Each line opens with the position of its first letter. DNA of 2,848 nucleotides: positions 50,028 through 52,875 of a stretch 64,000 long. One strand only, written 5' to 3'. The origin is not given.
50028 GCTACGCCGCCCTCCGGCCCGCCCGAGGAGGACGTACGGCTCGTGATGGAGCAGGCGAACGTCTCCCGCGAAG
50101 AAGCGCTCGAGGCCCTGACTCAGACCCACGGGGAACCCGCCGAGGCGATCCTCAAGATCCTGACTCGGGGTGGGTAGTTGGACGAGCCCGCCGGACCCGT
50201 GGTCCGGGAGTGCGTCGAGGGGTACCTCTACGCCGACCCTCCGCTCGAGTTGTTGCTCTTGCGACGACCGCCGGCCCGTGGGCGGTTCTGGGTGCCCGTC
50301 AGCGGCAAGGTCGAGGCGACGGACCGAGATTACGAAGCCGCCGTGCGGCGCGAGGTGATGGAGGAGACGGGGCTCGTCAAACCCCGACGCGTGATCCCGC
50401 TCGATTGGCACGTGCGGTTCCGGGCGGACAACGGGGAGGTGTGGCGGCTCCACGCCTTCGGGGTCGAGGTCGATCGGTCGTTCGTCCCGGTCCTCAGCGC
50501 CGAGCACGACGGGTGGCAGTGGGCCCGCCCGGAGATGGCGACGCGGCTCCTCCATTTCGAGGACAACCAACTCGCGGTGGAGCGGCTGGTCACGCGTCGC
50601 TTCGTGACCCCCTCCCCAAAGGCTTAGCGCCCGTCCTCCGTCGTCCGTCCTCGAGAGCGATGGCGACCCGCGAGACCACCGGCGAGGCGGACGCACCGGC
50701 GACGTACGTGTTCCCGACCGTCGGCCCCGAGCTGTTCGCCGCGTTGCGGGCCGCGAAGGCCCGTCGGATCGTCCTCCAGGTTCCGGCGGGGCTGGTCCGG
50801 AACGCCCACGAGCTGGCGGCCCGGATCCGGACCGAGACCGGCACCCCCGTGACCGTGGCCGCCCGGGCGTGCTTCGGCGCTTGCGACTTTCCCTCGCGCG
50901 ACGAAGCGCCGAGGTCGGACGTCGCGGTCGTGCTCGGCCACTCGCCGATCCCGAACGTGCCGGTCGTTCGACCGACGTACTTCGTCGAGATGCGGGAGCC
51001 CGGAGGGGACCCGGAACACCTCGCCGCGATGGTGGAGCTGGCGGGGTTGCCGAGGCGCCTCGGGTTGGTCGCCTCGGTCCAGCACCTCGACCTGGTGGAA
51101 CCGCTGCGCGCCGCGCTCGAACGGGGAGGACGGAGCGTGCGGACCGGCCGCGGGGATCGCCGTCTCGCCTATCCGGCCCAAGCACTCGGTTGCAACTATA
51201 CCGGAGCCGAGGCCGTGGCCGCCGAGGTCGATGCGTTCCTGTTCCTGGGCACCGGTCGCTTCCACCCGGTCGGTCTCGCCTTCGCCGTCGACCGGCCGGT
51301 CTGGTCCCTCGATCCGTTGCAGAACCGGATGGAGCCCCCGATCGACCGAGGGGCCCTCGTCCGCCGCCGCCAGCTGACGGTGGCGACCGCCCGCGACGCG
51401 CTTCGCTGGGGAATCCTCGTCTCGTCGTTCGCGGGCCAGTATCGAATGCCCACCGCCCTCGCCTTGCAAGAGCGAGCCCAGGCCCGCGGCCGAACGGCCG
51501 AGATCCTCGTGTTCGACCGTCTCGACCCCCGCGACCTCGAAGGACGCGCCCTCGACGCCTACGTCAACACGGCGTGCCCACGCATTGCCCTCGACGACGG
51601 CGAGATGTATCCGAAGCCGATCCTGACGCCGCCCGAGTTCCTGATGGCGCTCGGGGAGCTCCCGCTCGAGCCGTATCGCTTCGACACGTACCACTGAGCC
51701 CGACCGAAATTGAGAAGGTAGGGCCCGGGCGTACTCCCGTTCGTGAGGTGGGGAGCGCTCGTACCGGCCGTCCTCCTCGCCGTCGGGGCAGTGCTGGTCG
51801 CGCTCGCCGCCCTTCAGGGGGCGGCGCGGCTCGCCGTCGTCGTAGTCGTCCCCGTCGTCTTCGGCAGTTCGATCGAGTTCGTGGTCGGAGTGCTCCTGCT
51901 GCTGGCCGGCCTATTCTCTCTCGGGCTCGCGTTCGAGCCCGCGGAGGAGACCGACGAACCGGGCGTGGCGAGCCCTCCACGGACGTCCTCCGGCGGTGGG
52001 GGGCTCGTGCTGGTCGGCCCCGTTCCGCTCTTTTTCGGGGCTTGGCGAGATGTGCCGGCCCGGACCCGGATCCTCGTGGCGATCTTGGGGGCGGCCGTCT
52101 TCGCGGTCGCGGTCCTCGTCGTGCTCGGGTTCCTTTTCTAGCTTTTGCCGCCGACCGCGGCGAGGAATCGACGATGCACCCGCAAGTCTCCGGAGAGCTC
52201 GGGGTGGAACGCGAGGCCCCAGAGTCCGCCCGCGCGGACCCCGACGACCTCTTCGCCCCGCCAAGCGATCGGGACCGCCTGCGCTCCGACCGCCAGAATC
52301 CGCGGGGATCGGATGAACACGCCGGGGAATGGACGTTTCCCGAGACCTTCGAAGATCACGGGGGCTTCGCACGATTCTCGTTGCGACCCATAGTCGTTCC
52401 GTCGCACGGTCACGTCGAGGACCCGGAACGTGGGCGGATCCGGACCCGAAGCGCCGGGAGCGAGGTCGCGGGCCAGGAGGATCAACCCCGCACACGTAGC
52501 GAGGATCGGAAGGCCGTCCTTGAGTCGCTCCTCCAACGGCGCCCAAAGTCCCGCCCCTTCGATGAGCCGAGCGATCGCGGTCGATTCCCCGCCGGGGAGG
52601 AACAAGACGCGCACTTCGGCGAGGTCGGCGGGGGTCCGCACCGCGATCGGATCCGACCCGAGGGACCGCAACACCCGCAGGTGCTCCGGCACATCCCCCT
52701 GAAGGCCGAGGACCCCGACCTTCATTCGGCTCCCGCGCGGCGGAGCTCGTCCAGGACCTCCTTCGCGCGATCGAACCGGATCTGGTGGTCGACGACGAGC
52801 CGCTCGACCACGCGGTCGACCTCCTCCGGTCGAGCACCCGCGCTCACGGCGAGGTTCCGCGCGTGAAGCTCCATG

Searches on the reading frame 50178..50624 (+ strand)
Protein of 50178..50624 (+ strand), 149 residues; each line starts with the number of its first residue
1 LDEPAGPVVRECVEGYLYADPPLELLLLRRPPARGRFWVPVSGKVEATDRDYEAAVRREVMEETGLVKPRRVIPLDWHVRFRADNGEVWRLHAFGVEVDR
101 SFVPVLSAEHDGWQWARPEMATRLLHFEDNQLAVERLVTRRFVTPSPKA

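Call 5: search_protein_families(library=pfam, proteins=[window:50178-50624:+], max_evalue=1)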
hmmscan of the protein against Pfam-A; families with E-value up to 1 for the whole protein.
window:50178-50624:+ (149 aa): 1 family
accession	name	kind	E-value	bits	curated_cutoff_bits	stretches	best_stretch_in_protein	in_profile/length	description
PF00293.34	NUDIX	-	3.6e-15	56.6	21.1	1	24-125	16-122/134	NUDIX domain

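Call 74: search_protein_families(library=ncbifam, proteins=[window:50178-50624:+], max_evalue=0.001)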
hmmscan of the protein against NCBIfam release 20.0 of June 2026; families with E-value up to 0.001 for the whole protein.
window:50178-50624:+ (149 aa): 1 family
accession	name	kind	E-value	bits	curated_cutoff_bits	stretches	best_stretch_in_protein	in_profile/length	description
NF006961.0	PRK09438.1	equivalog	4.7e-11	42.4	103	1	23-140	20-148/151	dihydroneopterin triphosphate diphosphatase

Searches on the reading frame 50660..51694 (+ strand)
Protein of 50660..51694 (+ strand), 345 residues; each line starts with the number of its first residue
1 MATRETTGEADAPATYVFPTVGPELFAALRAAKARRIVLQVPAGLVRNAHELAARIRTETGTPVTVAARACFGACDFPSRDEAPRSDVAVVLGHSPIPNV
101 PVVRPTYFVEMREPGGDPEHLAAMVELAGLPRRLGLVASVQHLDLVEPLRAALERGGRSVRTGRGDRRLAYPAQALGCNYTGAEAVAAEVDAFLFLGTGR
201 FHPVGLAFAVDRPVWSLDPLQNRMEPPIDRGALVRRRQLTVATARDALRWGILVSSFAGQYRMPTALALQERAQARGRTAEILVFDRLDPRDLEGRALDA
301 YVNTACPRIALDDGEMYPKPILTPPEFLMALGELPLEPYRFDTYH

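Call 73: search_protein_families(library=pfam, proteins=[window:50660-51694:+], max_evalue=0.001)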
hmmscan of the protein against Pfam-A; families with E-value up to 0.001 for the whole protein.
window:50660-51694:+ (345 aa): 1 family
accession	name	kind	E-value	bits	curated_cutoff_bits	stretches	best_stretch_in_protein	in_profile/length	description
PF01866.22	Diphthamide_syn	-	2.2e-60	205.1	33.2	1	42-333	2-294/302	Putative diphthamide synthesis protein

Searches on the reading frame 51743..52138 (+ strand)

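Call 73: search_protein_families(library=pfam, proteins=[window:51743-52138:+], max_evalue=0.001)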
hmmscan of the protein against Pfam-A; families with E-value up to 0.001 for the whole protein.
window:51743-52138:+ (132 aa): 1 family
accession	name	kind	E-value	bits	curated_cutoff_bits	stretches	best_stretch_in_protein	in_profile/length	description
PF01998.22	DUF131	-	7.5e-06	25.9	22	1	76-118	15-56/62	Protein of unknown function DUF131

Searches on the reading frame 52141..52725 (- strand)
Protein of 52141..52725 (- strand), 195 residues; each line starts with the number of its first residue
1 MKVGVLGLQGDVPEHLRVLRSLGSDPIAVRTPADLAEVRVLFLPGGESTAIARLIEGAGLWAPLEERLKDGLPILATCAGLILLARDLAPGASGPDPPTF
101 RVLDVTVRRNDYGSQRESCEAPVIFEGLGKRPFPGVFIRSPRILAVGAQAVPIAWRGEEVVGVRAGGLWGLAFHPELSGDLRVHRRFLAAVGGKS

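Call 73: search_protein_families(library=pfam, proteins=[window:52141-52725:-], max_evalue=0.001)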
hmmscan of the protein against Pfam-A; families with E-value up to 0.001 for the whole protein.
window:52141-52725:- (195 aa): 2 families
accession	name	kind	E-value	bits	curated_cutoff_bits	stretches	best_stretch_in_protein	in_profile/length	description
PF01174.25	SNO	-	2.2e-43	148.7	27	1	5-189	1-184/188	SNO glutamine amidotransferase family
PF07685.20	GATase_3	-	8.6e-06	25.9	27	1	28-89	29-93/196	CobB/CobQ-like glutamine amidotransferase domain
